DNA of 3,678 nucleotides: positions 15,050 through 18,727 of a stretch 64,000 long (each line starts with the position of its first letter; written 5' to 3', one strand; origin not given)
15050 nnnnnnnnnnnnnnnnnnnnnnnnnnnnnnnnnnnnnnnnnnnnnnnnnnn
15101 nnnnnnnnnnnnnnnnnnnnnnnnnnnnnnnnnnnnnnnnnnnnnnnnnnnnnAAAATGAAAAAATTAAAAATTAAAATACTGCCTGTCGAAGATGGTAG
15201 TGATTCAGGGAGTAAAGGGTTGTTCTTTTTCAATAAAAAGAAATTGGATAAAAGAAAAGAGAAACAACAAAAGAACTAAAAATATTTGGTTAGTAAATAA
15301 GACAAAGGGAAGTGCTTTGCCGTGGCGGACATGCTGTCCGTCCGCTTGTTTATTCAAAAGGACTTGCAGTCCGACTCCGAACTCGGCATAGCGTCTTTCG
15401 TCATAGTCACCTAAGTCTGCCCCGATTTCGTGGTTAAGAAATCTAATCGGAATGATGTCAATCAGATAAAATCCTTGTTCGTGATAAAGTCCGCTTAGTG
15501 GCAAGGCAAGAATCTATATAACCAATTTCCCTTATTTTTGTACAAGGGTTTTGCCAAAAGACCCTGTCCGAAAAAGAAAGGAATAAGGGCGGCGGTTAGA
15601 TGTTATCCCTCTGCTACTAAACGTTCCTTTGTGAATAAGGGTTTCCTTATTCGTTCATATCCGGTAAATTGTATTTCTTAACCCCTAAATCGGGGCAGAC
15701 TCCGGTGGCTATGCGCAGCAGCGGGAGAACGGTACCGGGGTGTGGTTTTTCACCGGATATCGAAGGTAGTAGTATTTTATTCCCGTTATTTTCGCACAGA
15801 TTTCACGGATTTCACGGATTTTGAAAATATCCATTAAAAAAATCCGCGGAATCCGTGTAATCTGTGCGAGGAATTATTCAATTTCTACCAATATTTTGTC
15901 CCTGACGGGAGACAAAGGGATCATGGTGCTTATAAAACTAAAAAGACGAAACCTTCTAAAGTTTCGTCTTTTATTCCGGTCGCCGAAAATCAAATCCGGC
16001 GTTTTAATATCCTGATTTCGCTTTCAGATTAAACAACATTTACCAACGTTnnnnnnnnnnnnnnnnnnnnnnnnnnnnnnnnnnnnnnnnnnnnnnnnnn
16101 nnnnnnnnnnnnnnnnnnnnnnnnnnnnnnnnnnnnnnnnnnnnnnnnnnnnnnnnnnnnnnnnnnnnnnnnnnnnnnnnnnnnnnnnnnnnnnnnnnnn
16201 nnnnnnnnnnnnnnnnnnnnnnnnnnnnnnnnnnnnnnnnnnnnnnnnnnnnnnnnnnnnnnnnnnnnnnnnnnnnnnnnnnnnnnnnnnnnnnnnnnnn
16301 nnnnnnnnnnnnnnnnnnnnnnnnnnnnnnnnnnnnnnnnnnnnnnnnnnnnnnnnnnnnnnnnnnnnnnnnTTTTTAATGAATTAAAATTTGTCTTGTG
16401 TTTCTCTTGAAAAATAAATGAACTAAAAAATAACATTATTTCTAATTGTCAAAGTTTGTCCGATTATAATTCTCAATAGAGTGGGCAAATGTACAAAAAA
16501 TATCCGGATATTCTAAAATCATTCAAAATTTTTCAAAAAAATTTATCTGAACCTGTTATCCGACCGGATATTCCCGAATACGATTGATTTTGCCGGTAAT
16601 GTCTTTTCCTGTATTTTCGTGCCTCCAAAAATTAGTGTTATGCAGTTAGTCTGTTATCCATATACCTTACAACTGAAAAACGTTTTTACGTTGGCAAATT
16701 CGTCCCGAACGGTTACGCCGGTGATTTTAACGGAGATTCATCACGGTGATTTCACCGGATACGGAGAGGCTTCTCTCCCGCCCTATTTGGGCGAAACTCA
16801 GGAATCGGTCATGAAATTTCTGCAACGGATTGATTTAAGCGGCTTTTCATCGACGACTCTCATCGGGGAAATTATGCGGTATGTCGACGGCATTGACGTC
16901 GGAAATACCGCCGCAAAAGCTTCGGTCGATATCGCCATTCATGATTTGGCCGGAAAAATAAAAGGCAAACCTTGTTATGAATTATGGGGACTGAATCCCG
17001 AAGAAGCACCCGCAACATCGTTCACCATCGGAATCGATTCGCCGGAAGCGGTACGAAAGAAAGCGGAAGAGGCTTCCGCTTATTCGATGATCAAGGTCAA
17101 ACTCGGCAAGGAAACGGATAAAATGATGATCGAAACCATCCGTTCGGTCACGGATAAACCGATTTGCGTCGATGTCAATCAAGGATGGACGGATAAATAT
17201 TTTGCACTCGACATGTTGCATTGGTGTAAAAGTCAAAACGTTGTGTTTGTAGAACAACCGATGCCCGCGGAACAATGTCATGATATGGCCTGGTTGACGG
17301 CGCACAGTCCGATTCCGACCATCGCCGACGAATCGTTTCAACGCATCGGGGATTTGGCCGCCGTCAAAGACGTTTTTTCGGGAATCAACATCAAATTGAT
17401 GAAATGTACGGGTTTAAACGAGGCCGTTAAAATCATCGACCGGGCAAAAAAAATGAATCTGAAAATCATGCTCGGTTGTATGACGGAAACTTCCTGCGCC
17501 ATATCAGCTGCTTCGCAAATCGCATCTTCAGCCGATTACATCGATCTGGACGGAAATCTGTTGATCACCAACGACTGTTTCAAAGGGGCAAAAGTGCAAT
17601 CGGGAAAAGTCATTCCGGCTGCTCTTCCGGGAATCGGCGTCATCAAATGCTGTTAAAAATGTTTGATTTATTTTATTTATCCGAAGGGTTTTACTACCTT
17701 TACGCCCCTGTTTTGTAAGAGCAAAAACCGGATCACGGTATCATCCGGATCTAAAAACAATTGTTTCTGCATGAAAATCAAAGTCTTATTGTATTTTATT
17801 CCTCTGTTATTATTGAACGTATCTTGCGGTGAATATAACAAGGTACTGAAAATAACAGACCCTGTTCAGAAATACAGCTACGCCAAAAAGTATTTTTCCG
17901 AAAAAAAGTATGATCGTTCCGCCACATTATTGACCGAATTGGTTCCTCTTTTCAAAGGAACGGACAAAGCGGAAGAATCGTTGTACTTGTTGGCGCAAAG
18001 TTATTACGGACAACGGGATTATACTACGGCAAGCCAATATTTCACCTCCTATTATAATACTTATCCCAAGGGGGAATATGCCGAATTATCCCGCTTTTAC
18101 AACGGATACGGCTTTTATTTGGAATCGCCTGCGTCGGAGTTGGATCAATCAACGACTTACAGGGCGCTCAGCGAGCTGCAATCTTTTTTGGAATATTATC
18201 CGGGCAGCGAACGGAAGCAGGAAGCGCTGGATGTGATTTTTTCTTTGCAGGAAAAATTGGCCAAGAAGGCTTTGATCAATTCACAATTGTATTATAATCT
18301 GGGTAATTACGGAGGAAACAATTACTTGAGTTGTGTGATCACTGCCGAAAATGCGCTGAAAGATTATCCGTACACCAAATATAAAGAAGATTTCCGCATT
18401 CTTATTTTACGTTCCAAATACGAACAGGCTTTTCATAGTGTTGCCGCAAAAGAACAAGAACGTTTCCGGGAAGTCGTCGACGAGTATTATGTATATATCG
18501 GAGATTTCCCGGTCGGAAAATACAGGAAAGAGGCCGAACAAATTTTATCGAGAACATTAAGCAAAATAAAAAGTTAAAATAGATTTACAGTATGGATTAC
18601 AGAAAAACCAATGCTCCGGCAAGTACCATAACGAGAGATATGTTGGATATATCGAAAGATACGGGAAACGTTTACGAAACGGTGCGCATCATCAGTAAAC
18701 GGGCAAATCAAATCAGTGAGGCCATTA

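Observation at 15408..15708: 35-bp inverted repeats enclosing a ~230-bp structured segment with an internal TAnnTTTG box: inverton or new TIR element?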

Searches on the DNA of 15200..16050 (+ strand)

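Call 6: search_rna_families(source=window, start=15200, end=16050, threshold=evalue, max_evalue=10, show_alignments=3)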
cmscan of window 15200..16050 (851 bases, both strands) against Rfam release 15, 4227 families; matches with E-value up to 10: 19.
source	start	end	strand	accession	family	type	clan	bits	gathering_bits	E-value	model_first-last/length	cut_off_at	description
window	15788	15871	-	RF04138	mir-9243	Gene; miRNA;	-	34.5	83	5.9e-05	1-86/86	no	mir-9243 microRNA precursor family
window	15794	15869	+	RF04230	mir-9261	Gene; miRNA;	-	31.9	86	0.00022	1-92/92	no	mir-9261 microRNA precursor family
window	15787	15875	+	RF04134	MIR7504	Gene; miRNA;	-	28.8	83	0.008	1-124/124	no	MIR7504 microRNA precursor family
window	15788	15873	+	RF04278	MIR4372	Gene; miRNA;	CL00145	28.1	100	0.015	1-123/123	no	MIR4372 microRNA precursor family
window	15796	15866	+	RF01898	mir-363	Gene; miRNA;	CL00110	27.7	58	0.00059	1-80/80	no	mir-363 microRNA precursor family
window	15773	15889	+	RF00885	MIR821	Gene; miRNA;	-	26.6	249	0.0097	1-275/275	no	MIR821 microRNA precursor family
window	15773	15889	-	RF00885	MIR821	Gene; miRNA;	-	25.3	249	0.019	1-275/275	no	MIR821 microRNA precursor family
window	15791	15868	-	RF01555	TB9Cs3H1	Gene; snRNA; snoRNA; HACA-box;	-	24.7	45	0.026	1-68/68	no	Trypanosomatid snoRNA TB9Cs3H1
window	15790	15871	-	RF03459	mir-1890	Gene; miRNA;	-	23.3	76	0.06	1-78/78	no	mir-1890 microRNA precursor family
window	15786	15880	+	RF02244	mir-785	Gene; miRNA;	-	21.1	62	0.13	1-90/90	no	mir-785 microRNA precursor family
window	15940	16034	-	RF02449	ncr1015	Gene; sRNA;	-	20.8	60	3.1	1-121/121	no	Bacillus sRNA ncr1015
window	15794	15867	+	RF01926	mir-981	Gene; miRNA;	-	20.7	51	0.0043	1-86/86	no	mir-981 microRNA precursor family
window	15790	15871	-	RF01418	HIV_POL-1_SL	Cis-reg;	-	19.2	54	0.63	1-113/113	no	HIV pol-1 stem loop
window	15223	15356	+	RF02995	IMES-5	Gene; sRNA;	-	18.4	96.1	0.62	1-150/150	no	IMES-5 RNA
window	15916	16023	+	RF02618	SSRC34_2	Gene; sRNA;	-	17.7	48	4.4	1-125/125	no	Streptococcus sRNA 34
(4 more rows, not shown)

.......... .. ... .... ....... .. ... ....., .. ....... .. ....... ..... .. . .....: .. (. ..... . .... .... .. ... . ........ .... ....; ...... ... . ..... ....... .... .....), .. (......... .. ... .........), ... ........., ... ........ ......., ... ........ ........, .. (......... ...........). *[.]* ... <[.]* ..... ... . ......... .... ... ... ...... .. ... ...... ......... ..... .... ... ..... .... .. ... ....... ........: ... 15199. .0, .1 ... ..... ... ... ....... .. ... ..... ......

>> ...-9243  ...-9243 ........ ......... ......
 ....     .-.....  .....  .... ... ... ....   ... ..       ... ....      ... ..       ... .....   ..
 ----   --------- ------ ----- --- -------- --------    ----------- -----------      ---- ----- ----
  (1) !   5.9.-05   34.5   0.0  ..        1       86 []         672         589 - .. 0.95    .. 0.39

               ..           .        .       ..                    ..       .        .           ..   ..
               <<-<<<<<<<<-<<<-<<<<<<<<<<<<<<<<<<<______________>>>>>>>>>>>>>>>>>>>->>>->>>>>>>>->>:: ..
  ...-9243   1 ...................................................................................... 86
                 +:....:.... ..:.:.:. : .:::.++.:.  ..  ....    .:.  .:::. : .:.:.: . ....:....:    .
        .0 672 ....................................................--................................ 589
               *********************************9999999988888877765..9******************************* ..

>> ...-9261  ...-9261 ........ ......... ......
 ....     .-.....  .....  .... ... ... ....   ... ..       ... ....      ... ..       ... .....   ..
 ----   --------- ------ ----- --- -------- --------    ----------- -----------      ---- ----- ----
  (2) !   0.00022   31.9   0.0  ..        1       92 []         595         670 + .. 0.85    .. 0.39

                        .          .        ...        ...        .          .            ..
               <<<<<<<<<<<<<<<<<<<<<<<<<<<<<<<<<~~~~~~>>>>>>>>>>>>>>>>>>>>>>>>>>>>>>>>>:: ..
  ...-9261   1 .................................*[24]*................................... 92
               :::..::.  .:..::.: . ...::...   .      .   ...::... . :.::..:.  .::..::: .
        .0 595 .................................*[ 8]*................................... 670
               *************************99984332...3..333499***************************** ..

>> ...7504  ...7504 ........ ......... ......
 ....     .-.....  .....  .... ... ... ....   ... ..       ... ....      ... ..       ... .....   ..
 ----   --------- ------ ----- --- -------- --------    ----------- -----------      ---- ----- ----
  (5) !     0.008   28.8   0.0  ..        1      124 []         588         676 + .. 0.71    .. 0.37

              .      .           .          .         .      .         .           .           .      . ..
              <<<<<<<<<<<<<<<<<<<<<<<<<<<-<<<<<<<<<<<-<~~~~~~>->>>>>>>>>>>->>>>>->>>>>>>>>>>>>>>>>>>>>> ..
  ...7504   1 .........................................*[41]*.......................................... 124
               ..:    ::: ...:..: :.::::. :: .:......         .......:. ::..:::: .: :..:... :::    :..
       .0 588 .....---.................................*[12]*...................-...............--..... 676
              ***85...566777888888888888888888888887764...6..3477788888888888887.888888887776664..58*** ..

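Call 15: search_dna_similar(query=window:15380-15730:+, collection=plasmids, mode=distant, max_evalue=0.01)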
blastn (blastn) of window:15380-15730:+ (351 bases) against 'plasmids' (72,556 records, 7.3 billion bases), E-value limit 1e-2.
No match.

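Call 16: search_dna_similar(query=window:15380-15730:+, collection=phages, mode=distant, max_evalue=0.01)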
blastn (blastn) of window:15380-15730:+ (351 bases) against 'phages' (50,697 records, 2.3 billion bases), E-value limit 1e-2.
No match.

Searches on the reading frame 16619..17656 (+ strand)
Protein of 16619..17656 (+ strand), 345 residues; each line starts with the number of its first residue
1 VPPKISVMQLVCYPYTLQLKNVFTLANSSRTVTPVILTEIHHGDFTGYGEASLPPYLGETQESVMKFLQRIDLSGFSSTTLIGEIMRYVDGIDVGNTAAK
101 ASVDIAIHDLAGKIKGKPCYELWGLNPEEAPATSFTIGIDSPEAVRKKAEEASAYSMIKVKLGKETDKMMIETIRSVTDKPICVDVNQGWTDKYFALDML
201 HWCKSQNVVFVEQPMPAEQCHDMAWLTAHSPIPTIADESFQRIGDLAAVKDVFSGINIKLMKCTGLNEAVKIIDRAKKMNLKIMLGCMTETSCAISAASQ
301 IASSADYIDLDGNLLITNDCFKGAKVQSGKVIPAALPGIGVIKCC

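Call 12: search_protein_families(library=pfam, proteins=[window:16619-17656:+], max_evalue=0.01)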
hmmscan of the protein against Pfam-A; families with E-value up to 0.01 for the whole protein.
window:16619-17656:+ (345 aa): 2 families
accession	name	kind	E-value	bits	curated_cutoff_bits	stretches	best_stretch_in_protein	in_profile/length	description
PF13378.12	MR_MLE_C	-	2e-28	100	29.4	1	146-341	3-213/219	Enolase C-terminal domain-like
PF02746.21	MR_MLE_N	-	2.5e-06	28.1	22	1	23-124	16-117/117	Mandelate racemase / muconate lactonizing enzyme, N-terminal domain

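Call 17: find_related_loci(query=window:16619-17656:+, collection=genome_contigs, flank=6000)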
Query window:16619-17656:+ (345 aa) in genome_contigs; peptide patterns used: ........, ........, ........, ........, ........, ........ (x = any residue, [..] = any of these).
75 stretches matched a pattern; 3 encode a relative of the query (tblastn E <= 1e-3); 3 distinct loci.
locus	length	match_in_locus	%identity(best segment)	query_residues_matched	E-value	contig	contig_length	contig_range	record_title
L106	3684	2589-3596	59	8-343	1e-140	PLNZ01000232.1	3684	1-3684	MAG: Ignavibacteriales bacterium isolate fen_1297 73.20120800_E1D.52_contig_82637, whole genome shotgun sequence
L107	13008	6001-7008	58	8-343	2e-134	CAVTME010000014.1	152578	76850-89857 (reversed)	MAG: uncultured Bacteroidetes bacterium isolate MFD03804.bin.2.22 genome assembly, contig: contig_5339, whole genome sho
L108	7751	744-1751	51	8-342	5e-121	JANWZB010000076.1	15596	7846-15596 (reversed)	MAG: Candidatus Kapaibacterium sp. isolate SKYG85 NODE_76_length_15596_cov_3.697339, whole genome shotgun sequence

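Call 22: find_homologous_proteins(query=window:16619-17656:+, max_evalue=1e-60)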
Query window:16619-17656:+ (345 aa): 8000 proteins with E <= 1e-60 among 8000 candidates; the best 120 are listed.
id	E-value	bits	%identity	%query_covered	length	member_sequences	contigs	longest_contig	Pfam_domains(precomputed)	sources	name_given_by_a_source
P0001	5.7e-226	767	100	98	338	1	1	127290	PF13378.13,PF02746.22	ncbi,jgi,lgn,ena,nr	ncbi:MAG: dipeptide epimerase [Candidatus Azobacteroides sp.]|nr:dipeptide epimerase [Candidatus Azo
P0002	7.1e-167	573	73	98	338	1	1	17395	PF13378.13,PF02746.22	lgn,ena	-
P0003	1.2e-163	562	74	97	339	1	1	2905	PF13378.13,PF02746.22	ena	-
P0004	3.0e-158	544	70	98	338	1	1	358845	PF13378.13,PF02746.22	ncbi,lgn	-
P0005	2.5e-154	531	69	97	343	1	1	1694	PF13378.13,PF02746.22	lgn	-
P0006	4.6e-149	514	68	97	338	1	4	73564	PF13378.13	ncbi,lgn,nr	ncbi:MAG: dipeptide epimerase [Candidatus Azobacteroides sp.]|nr:dipeptide epimerase [Candidatus Azo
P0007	1.2e-144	500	65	97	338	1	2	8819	PF13378.13,PF02746.22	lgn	-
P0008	1.2e-142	493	64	97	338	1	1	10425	PF13378.13,PF02746.22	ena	-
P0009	3.5e-140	485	62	99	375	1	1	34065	PF13378.13,PF02746.22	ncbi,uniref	uniref:dipeptide epimerase n=1 Tax=uncultured Draconibacterium sp. TaxID=1573823 RepID=UPI003217D05E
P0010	1.6e-139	483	62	98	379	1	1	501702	PF13378.13,PF02746.22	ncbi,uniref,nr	ncbi:dipeptide epimerase [Pedobacter sp. HMF7647]|uniref:Dipeptide epimerase n=1 Tax=Hufsiella arbor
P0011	2.1e-139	482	62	98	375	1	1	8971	PF13378.13,PF02746.22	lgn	-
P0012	1.5e-138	480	62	97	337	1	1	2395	PF13378.13,PF02746.22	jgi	jgi:L-alanine-DL-glutamate epimerase-like enolase superfamily enzyme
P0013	1.9e-138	479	63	97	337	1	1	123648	PF13378.13,PF02746.22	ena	-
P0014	2.0e-138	479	62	98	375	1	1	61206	PF13378.13,PF02746.22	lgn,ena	-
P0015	2.3e-138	479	62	99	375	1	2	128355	PF13378.13,PF02746.22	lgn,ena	-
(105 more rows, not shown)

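Call 23: find_encoding_contigs(protein=P0002, flank=6000, max_places=3)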
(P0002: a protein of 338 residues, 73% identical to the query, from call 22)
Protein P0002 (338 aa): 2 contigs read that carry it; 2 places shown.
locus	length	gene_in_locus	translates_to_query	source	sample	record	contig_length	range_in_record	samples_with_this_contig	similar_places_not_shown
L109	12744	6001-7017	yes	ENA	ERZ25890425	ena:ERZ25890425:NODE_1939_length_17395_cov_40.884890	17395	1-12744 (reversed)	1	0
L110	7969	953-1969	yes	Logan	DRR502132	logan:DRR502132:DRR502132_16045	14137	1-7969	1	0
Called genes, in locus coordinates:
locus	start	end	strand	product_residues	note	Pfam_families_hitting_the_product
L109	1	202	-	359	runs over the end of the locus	PF00146:NADHdh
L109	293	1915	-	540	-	PF00329:Complex1_30kDa, PF00346:Complex1_49kDa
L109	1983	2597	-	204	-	PF01058:Oxidored_q6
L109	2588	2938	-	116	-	PF00507:Oxidored_q4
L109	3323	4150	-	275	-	PF13489:Methyltransf_23, PF08241:Methyltransf_11, PF08242:Methyltransf_12, PF13649:Methyltransf_25, PF13847:Methyltransf_31 (weak)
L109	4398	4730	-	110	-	PF00076:RRM_1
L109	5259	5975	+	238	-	PF02308:MgtC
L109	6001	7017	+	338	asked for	PF02746:MR_MLE_N, PF13378:MR_MLE_C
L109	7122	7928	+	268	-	PF13525:YfiO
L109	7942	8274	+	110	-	PF01192:RNA_pol_Rpb6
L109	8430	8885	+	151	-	PF14126:DUF4293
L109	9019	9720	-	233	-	PF13568:OMP_b-brl_2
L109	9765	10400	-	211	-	PF05708:Peptidase_C92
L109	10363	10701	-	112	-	PF12870:DUF4878 (faint)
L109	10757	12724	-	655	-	PF01476:LysM (weak), PF23446:LysM1_NFP_LYK (faint), PF23462:LysM3_NFP (faint), PF23473:LysM3_LYK4_5 (faint), PF23577:LysM_RLK (faint), PF01476:LysM, PF13458:Peripla_BP_6 (weak)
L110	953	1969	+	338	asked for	PF02746:MR_MLE_N, PF13378:MR_MLE_C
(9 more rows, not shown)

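Call 24: find_encoding_contigs(protein=P0004, flank=6000, max_places=3)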
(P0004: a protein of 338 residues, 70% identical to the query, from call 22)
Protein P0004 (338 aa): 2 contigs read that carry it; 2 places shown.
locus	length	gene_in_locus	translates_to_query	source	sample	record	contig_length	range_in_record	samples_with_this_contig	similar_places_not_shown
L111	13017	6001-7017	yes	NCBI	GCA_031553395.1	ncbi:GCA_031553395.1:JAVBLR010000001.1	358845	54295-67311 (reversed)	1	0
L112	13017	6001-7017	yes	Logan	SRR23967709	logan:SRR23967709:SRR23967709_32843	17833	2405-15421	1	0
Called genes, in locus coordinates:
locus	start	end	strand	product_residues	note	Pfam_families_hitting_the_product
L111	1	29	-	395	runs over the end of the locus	PF03602:Cons_hypoth95 (weak), PF22013:PG_1098_Fer, PF18096:Thump_like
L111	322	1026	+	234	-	-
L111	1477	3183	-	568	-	PF07719:TPR_2 (faint), PF13431:TPR_17 (faint), PF13432:TPR_16 (faint), PF14559:TPR_19 (faint), PF00515:TPR_1 (weak), PF13181:TPR_8 (faint), PF13414:TPR_11 (faint)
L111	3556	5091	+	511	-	PF14096:DUF4274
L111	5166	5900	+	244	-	PF02308:MgtC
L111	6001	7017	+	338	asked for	PF02746:MR_MLE_N, PF13378:MR_MLE_C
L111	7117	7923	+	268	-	PF13525:YfiO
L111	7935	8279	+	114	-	PF01192:RNA_pol_Rpb6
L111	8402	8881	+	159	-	PF14126:DUF4293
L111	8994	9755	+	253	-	PF01113:DapB_N, PF05173:DapB_C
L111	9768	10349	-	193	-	PF13568:OMP_b-brl_2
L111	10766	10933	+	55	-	PF00037:Fer4, PF13237:Fer4_10, PF14697:Fer4_21, PF12838:Fer4_7, PF13187:Fer4_9, PF12797:Fer4_2 (weak), PF00037:Fer4, PF12837:Fer4_6 (weak), +5 more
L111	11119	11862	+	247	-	PF02405:MlaE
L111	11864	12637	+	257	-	PF00005:ABC_tran, PF13304:AAA_21 (faint)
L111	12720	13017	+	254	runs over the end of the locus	PF03372:Exo_endo_phos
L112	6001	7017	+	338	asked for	PF02746:MR_MLE_N, PF13378:MR_MLE_C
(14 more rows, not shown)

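Call 25: find_encoding_contigs(protein=P0006, flank=6000, max_places=4)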
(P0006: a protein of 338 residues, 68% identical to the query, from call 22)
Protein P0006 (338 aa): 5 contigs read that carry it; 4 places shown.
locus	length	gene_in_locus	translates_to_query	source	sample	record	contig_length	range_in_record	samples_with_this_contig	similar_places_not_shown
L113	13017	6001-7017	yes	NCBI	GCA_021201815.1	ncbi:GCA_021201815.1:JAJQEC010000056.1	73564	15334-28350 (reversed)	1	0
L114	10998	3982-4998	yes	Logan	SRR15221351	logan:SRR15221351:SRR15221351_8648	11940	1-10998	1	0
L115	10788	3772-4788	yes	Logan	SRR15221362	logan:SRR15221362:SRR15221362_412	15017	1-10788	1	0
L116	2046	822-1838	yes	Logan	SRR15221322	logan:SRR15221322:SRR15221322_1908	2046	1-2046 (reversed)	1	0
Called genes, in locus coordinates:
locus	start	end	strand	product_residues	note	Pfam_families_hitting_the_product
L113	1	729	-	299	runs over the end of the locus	PF16119:DUF4835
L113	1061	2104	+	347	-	PF19867:DUF6340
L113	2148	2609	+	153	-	-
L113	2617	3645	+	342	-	PF00106:adh_short (weak), PF01073:3Beta_HSD, PF01370:Epimerase, PF02719:Polysacc_synt_2, PF04321:RmlD_sub_bind, PF05368:NmrA (faint), PF08659:KR, PF16363:GDP_Man_Dehyd, +1 more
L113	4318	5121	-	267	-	PF00106:adh_short, PF01370:Epimerase (faint), PF08659:KR, PF13460:NAD_binding_10 (faint), PF13561:adh_short_C2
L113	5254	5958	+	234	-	PF02308:MgtC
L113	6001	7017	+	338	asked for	PF13378:MR_MLE_C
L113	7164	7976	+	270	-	PF13525:YfiO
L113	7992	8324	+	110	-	PF01192:RNA_pol_Rpb6 (weak)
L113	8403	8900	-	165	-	PF13584:BatD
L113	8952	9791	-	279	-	PF05117:DUF695, PF06877:RraB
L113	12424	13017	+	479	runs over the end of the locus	PF02958:EcKL (weak), PF01636:APH, PF22740:PapZ_C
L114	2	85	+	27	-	?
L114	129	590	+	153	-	-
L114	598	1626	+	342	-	PF00106:adh_short (weak), PF01073:3Beta_HSD, PF01370:Epimerase, PF02719:Polysacc_synt_2, PF04321:RmlD_sub_bind, PF05368:NmrA (faint), PF08659:KR, PF16363:GDP_Man_Dehyd, +1 more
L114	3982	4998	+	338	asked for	PF13378:MR_MLE_C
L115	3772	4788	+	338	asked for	PF13378:MR_MLE_C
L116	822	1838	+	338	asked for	PF13378:MR_MLE_C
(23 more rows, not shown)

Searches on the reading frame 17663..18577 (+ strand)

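Call 12: search_protein_families(library=pfam, proteins=[window:17663-18577:+], max_evalue=0.01)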
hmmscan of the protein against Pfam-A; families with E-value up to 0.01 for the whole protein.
window:17663-18577:+ (304 aa): 4 families
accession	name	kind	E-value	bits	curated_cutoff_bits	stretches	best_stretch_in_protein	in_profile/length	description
PF13525.12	YfiO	-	5.7e-14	52.8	25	1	67-263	5-198/203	Outer membrane lipoprotein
PF13174.12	TPR_6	-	9.2e-05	23.3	26.3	1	105-136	1-32/33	Tetratricopeptide repeat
PF04049.19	ANAPC8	-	0.00015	21.8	23.8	0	101-208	70-140/267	Anaphase promoting complex subunit 8 / Cdc23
PF12895.13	ANAPC3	-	0.0025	18.5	27.2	1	101-133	20-51/82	Anaphase-promoting complex, cyclosome, subunit 3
